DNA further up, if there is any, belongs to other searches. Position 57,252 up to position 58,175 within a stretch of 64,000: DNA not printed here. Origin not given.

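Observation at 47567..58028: Two divergent tail-fibre-like paralogues, each with its own promoter and terminator, embedded in a nonulosonic-acid island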

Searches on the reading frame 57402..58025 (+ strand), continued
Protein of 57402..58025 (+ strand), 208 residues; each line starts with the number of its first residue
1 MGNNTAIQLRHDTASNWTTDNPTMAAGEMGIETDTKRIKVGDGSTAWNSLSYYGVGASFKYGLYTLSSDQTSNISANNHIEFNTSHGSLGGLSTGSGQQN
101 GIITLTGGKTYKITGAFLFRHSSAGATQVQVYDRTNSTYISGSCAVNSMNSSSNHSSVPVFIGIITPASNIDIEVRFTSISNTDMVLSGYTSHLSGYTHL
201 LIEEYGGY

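Call 22: find_related_loci(query=A2, collection=genome_contigs, flank=10000)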
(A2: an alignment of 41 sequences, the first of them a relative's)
Query A2 (208 aa) in genome_contigs; peptide patterns used: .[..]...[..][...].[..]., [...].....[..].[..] (x = any residue, [..] = any of these).
88 stretches matched a pattern; 37 encode a relative of the query (tblastn E <= 1e-3); 37 distinct loci.
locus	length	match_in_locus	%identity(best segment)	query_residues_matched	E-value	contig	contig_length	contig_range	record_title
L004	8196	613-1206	56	4-208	4e-70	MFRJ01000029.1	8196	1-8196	MAG: Candidatus Melainabacteria bacterium GWA2_34_9 gwa2_scaffold_15096, whole genome shotgun sequence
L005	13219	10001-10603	50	3-205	1e-56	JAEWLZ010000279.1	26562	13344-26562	MAG: Cyanobacteria bacterium OH_PDB_112 k127_1352968, whole genome shotgun sequence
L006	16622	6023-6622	54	4-208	3e-56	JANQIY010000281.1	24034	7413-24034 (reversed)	MAG: Candidatus Gastranaerophilales bacterium isolate PL24a_bin.9 k99_169253, whole genome shotgun sequence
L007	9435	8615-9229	45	3-208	2e-45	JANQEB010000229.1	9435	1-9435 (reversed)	MAG: Candidatus Gastranaerophilales bacterium isolate PL23a_bin.110 k99_4819400, whole genome shotgun sequence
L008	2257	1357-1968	44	4-208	4e-45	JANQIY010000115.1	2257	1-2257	MAG: Candidatus Gastranaerophilales bacterium isolate PL24a_bin.9 k99_5925587, whole genome shotgun sequence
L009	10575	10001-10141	77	7-53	2e-21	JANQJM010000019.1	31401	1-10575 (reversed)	MAG: Pseudomonadales bacterium isolate PL25a_bin.116 k99_904210, whole genome shotgun sequence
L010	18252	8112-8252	62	7-53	2e-16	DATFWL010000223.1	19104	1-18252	MAG TPA_asm: Vicinamibacterales bacterium isolate SMAG_U9489 k141_8278525, whole genome shotgun sequence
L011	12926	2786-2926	64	7-53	2e-16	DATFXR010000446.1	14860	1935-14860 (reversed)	MAG TPA_asm: Vicinamibacterales bacterium isolate SMAG_U9522 k141_6609348, whole genome shotgun sequence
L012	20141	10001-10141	62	7-53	3e-16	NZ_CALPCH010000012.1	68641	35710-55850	Pumilibacter intestinalis strain CLA-AA-M10 NODE_12_length_68641_cov_12.184237, whole genome shotgun sequence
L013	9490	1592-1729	61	7-52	3e-16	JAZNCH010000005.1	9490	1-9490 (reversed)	MAG: Eubacteriales bacterium isolate T1900044736_TS20190202.MAGScoT_cleanbin_000005 SGB_2022_k141_106446, whole genome s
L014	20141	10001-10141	62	7-53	4e-16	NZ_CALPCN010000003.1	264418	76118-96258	Pumilibacter muris strain CLA-AA-M08 NODE_3_length_264418_cov_367.729160, whole genome shotgun sequence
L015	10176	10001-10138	59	8-53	6e-16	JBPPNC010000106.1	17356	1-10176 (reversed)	MAG: Solirubrobacteraceae bacterium isolate BIOS2019_out_007 k131_2116783, whole genome shotgun sequence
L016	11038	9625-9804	55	7-66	8e-16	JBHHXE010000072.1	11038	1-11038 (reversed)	MAG: Nitrospiria bacterium isolate D_2_bin.51 NODE_2549_length_11038_cov_13.045434, whole genome shotgun sequence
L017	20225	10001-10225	45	1-73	6e-15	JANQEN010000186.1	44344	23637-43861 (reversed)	MAG: Chitinivibrionales bacterium isolate PL23a_bin.29 k99_1804089, whole genome shotgun sequence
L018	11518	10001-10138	57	7-52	9e-15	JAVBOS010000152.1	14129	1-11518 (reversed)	MAG: Anaeroplasmataceae bacterium isolate EPI_MAG_00115 c_000012022696, whole genome shotgun sequence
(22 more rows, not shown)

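Call 25: predict_structure(alignment_id=A2)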
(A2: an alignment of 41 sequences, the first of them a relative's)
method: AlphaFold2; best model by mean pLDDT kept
length: 208 residues; sequences in the alignment: 41
mean_pLDDT: 87.2   pTM: 0.71
mean pLDDT of the five models: 87.2, 86.7, 86.3, 84.5, 83.9
residues with pLDDT >= 90: 143; 70-90: 39; 50-70: 23; < 50: 3
segments of 3 or more residues with pLDDT < 50: none
pLDDT, mean of each block of 10 residues (from residue 1): 63 97 94 94 95 76 93 96 92 85 94 92 91 96 75 72 94 96 87 68 81
secondary structure, 60 per line:
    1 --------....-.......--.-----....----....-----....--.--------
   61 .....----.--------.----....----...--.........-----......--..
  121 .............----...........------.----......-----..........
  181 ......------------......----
elements in order: E9-12 H14-20 E29-32 E37-40 E61-65 E84-87 E92-94 E100-105 E111-116 E119-133 E138-148 E160-165 E171-186 E199-204

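Call 31: find_encoding_contigs(protein=P0019, flank=10000, max_places=1)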
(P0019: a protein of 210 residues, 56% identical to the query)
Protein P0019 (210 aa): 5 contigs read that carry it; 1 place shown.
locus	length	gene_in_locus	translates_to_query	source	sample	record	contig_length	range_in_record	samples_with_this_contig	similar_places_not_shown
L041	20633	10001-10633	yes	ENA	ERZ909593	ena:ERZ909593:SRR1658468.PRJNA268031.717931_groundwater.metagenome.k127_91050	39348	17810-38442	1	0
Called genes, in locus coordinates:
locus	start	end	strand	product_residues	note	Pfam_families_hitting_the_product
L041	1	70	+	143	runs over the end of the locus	-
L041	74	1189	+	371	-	PF01041:DegT_DnrJ_EryC1, PF01212:Beta_elim_lyase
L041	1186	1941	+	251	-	PF13489:Methyltransf_23, PF13847:Methyltransf_31, PF08241:Methyltransf_11, PF08242:Methyltransf_12, PF13649:Methyltransf_25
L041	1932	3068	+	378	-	PF00534:Glycos_transf_1, PF13692:Glyco_trans_1_4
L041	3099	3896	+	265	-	PF00535:Glycos_transf_2, PF10111:Glyco_tranf_2_2, PF13641:Glyco_tranf_2_3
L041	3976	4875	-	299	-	PF05050:Methyltransf_21 (faint)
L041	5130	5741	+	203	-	PF18454:Mtd_N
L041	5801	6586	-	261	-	-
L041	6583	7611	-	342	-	PF04055:Radical_SAM, PF13186:SPASM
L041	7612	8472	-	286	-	PF01973:MptE-like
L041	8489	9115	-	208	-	PF02585:PIG-L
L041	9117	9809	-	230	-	PF08889:WbqC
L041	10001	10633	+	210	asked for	PF18454:Mtd_N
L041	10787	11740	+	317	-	PF22674:C2185-like_N (weak), PF00132:Hexapep, PF14602:Hexapep_2 (weak)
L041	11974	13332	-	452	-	PF01128:IspD, PF12804:NTP_transf_3, PF01370:Epimerase (faint), PF13561:adh_short_C2, PF00106:adh_short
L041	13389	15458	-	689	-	PF01973:MptE-like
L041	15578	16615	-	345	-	PF08240:ADH_N, PF16912:Glu_dehyd_C (weak), PF00107:ADH_zinc_N, PF13602:ADH_zinc_N_2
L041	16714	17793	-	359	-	PF08240:ADH_N, PF00107:ADH_zinc_N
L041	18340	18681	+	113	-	-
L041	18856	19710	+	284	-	-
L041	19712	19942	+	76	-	-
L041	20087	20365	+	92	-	-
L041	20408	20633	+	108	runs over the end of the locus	-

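Call 32: find_encoding_contigs(protein=P0021, flank=10000, max_places=1)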
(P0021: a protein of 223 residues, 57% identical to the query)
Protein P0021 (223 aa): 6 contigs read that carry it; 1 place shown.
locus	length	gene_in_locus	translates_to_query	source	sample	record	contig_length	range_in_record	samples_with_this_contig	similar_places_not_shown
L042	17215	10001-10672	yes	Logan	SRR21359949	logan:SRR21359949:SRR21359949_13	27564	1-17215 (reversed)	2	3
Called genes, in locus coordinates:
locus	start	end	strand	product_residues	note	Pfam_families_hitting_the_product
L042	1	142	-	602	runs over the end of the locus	PF02705:K_trans, PF22776:K_trans_C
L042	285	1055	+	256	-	PF00483:NTP_transferase, PF12804:NTP_transf_3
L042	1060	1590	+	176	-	PF00908:dTDP_sugar_isom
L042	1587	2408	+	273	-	PF01370:Epimerase, PF04321:RmlD_sub_bind (faint), PF16363:GDP_Man_Dehyd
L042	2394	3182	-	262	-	PF04989:RMNT_CmcI, PF13578:Methyltransf_24 (weak)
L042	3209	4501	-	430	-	PF00534:Glycos_transf_1, PF13692:Glyco_trans_1_4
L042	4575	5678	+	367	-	PF17836:PglD_N (weak), PF22674:C2185-like_N (faint), PF05050:Methyltransf_21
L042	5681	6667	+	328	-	PF04055:Radical_SAM, PF13186:SPASM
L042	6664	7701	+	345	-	PF04055:Radical_SAM, PF13186:SPASM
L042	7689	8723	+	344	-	PF04055:Radical_SAM, PF13186:SPASM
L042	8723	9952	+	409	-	PF04055:Radical_SAM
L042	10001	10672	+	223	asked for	PF18454:Mtd_N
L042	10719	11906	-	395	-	PF13528:Glyco_trans_1_3 (weak), PF04101:Glyco_tran_28_C, PF06722:EryCIII-like_C, PF00201:UDPGT (faint)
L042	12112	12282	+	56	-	PF00471:Ribosomal_L33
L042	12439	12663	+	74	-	PF00584:SecE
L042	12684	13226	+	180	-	PF02357:NusG, PF00467:KOW (weak)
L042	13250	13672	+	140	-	PF03946:Ribosomal_L11_N, PF00298:Ribosomal_L11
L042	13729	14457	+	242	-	PF00687:Ribosomal_L1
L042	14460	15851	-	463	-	PF11638:DnaA_N, PF00308:Bac_DnaA, PF01695:IstB_IS21, PF00004:AAA (faint), PF08299:Bac_DnaA_C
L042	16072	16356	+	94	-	-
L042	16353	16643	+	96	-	PF12441:CopG_antitoxin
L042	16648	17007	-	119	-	PF08378:NERD (weak), PF02021:UPF0102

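Call 35: search_solved_structures(query=A2, max_evalue=1, show_alignments=2)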
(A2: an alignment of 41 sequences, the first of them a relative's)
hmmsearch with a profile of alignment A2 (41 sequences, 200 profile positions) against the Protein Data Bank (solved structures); distinct sequences matched with E-value up to 1: 6.
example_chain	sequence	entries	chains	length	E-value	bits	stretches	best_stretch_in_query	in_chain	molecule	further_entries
6x3m_A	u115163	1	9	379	1.3e-08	38.1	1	6-54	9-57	Hyaluronoglucosaminidase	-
2yvv_A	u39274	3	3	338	1.4e-06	31.5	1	6-53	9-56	Hyaluronidase, phage associated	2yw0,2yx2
2dp5_A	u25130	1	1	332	1.5e-06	31.4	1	6-53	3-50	Hyaluronidase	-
2c3f_A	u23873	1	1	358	1.6e-06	31.3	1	6-53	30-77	HYALURONIDASE, PHAGE ASSOCIATED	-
3eka_A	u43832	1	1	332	1.7e-06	31.2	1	6-53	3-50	Hyaluronidase, phage associated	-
9lsa_A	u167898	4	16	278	0.65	13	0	14-43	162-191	Red fluorescent protein,grafted calcium-binding sequence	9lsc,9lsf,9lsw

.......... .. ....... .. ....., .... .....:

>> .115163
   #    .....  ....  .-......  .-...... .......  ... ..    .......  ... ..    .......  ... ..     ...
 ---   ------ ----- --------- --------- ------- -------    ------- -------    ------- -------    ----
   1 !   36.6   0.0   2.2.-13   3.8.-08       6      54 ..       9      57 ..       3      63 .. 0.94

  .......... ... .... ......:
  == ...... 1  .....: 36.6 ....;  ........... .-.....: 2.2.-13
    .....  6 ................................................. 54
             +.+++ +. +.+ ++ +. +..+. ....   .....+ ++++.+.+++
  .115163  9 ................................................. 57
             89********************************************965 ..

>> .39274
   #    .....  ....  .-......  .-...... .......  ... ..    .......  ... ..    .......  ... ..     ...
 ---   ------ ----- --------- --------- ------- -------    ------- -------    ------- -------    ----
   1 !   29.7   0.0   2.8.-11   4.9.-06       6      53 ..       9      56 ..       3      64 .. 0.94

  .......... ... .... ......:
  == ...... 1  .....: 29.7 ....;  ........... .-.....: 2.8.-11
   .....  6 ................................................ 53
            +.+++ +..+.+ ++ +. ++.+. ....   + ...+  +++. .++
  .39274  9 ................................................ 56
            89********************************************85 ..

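Call 36: find_encoding_contigs(protein=P0012, flank=10000, max_places=1)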
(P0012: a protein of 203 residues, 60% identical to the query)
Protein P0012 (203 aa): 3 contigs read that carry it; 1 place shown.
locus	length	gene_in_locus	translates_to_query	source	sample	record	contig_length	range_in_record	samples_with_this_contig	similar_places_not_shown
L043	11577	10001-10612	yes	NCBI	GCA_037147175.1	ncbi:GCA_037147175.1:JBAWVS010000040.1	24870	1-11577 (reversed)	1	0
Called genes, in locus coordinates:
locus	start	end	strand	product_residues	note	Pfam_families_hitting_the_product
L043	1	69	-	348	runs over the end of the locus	PF00072:Response_reg, PF01339:CheB_methylest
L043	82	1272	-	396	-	PF04509:CheC, PF13690:CheX (faint), PF04509:CheC, PF28396:SepQ_C (weak), PF01052:FliMN_C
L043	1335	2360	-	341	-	PF02154:FliM, PF01052:FliMN_C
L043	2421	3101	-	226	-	PF03748:FliL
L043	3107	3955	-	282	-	PF13677:MotB_plug, PF00691:OmpA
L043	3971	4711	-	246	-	PF20560:MotA_N, PF01618:MotA_ExbB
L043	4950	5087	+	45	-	-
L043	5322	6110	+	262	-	PF01975:SurE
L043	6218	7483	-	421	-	PF00595:PDZ, PF13180:PDZ_2, PF17820:PDZ_6, PF03572:Peptidase_S41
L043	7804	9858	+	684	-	PF01973:MptE-like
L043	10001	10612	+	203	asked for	PF18454:Mtd_N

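Call 37: find_encoding_contigs(protein=P0037, flank=10000, max_places=1)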
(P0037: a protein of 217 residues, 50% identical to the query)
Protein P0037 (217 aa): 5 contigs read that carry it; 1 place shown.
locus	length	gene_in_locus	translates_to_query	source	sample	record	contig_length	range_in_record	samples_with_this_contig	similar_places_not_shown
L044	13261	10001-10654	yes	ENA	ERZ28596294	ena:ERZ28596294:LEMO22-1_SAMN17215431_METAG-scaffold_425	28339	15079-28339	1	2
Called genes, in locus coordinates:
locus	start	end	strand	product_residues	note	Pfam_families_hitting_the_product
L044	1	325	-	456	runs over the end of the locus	PF13428:TPR_14 (faint), PF14559:TPR_19 (faint), PF13414:TPR_11 (faint), PF13181:TPR_8 (faint), PF00515:TPR_1 (faint), PF07719:TPR_2 (faint), PF13432:TPR_16 (faint)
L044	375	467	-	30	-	-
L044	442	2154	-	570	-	PF01136:Peptidase_U32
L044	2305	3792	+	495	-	PF03958:Secretin_N (faint), PF00263:Secretin (weak)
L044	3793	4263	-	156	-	PF02590:SPOUT_MTase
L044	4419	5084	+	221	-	PF03748:FliL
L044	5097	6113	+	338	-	PF02154:FliM, PF01052:FliMN_C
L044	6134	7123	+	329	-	PF28396:SepQ_C (weak), PF01052:FliMN_C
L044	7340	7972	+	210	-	PF12385:Peptidase_C70, PF13529:Peptidase_C39_2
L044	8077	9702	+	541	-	PF00149:Metallophos, PF02872:5_nucleotid_C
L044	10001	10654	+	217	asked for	PF18454:Mtd_N (weak)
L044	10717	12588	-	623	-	PF16260:DUF4914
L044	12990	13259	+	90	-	?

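Call 38: find_encoding_contigs(protein=P0045, flank=10000, max_places=1)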
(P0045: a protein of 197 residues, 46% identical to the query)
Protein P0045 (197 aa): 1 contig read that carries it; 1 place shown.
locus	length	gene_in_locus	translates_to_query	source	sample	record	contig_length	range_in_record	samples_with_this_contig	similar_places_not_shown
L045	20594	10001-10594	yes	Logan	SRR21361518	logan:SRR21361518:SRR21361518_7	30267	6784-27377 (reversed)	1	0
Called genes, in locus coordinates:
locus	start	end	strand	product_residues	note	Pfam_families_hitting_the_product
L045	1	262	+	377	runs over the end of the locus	PF03702:AnmK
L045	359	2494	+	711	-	PF01973:MptE-like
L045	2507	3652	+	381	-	PF00535:Glycos_transf_2, PF10111:Glyco_tranf_2_2 (weak), PF13641:Glyco_tranf_2_3, PF22674:C2185-like_N (weak)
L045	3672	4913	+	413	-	PF13439:Glyco_transf_4, PF13579:Glyco_trans_4_4 (faint), PF20706:GT4-conflict, PF00534:Glycos_transf_1, PF13692:Glyco_trans_1_4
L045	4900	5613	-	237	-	PF02353:CMAS (weak), PF01209:Ubie_methyltran, PF13489:Methyltransf_23, PF05891:Methyltransf_PK, PF13847:Methyltransf_31, PF08241:Methyltransf_11, PF08242:Methyltransf_12, PF13649:Methyltransf_25, +3 more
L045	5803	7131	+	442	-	PF03446:NAD_binding_2, PF03721:UDPG_MGDP_dh_N, PF00984:UDPG_MGDP_dh, PF03720:UDPG_MGDP_dh_C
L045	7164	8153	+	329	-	PF01408:GFO_IDH_MocA, PF22725:GFO_IDH_MocA_C3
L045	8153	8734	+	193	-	PF00132:Hexapep, PF25084:LbH_EIF2B, PF25087:GMPPB_C (weak), PF14602:Hexapep_2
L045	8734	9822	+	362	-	PF01041:DegT_DnrJ_EryC1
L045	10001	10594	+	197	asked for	PF18454:Mtd_N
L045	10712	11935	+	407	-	PF13439:Glyco_transf_4 (weak)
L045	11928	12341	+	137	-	PF22674:C2185-like_N (faint)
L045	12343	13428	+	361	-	PF02350:Epimerase_2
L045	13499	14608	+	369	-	PF13439:Glyco_transf_4 (faint), PF00534:Glycos_transf_1, PF13692:Glyco_trans_1_4 (weak)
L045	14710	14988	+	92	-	PF00535:Glycos_transf_2, PF10111:Glyco_tranf_2_2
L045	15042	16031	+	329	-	PF00106:adh_short (weak), PF01073:3Beta_HSD, PF01370:Epimerase, PF02719:Polysacc_synt_2, PF04321:RmlD_sub_bind, PF05368:NmrA (weak), PF07993:NAD_binding_4, PF16363:GDP_Man_Dehyd, +1 more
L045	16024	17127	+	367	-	PF00155:Aminotran_1_2, PF00266:Aminotran_5 (weak), PF01041:DegT_DnrJ_EryC1, PF01212:Beta_elim_lyase (weak), PF01276:OKR_DC_1 (weak)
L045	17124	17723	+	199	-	PF17836:PglD_N, PF25087:GMPPB_C (faint), PF00132:Hexapep (weak)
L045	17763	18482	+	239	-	-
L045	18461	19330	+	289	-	PF00535:Glycos_transf_2, PF10111:Glyco_tranf_2_2 (faint)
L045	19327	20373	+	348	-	PF03102:NeuB, PF08666:SAF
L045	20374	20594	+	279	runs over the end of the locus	PF02348:CTP_transf_3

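Call 39: find_encoding_contigs(protein=P0048, flank=10000, max_places=1)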
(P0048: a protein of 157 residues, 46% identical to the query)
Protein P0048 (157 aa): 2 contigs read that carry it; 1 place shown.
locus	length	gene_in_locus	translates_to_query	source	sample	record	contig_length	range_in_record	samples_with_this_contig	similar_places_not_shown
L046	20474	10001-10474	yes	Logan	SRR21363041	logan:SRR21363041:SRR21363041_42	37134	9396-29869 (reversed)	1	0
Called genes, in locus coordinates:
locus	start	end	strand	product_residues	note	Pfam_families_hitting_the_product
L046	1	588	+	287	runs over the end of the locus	PF17848:Zn_ribbon_ACC, PF01039:Carboxyl_trans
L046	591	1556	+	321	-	PF03255:ACCA, PF01039:Carboxyl_trans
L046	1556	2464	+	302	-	PF06325:PrmA, PF02475:TRM5-TYW2_MTfase (weak), PF05175:MTS, PF13489:Methyltransf_23 (weak), PF13847:Methyltransf_31, PF08241:Methyltransf_11, PF08242:Methyltransf_12 (weak), PF13649:Methyltransf_25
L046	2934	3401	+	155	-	PF01047:MarR, PF12802:MarR_2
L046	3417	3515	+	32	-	-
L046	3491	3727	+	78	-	PF02627:CMD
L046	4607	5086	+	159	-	PF07875:Coat_F (faint), PF13668:Ferritin_2, PF14530:DUF4439 (weak)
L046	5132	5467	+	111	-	-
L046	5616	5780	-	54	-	PF00301:Rubredoxin, PF21349:RUBY_RBDX (faint)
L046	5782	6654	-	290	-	PF02775:TPP_enzyme_C, PF12367:PFO_beta_C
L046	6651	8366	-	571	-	PF01558:POR, PF01855:POR_N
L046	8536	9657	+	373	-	PF02417:Chromate_transp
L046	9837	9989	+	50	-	PF18454:Mtd_N (weak)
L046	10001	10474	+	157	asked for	-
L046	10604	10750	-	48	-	-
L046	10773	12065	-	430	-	PF25068:ARM_TT21_4th (faint), PF13181:TPR_8 (faint), PF00515:TPR_1 (faint), PF07719:TPR_2 (faint), PF13374:TPR_10 (faint), PF13424:TPR_12 (faint)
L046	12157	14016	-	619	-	PF10088:DUF2326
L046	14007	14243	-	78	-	PF20293:MC6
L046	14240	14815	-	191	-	PF20275:CTD10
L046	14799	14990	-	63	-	-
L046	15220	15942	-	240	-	-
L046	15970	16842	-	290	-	-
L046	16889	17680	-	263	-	-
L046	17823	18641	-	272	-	-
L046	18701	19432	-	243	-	-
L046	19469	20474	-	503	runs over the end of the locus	PF12796:Ank_2, PF12796:Ank_2, PF13857:Ank_5, PF13637:Ank_4 (weak), PF13857:Ank_5 (weak), PF12796:Ank_2, PF13637:Ank_4, PF12796:Ank_2, +4 more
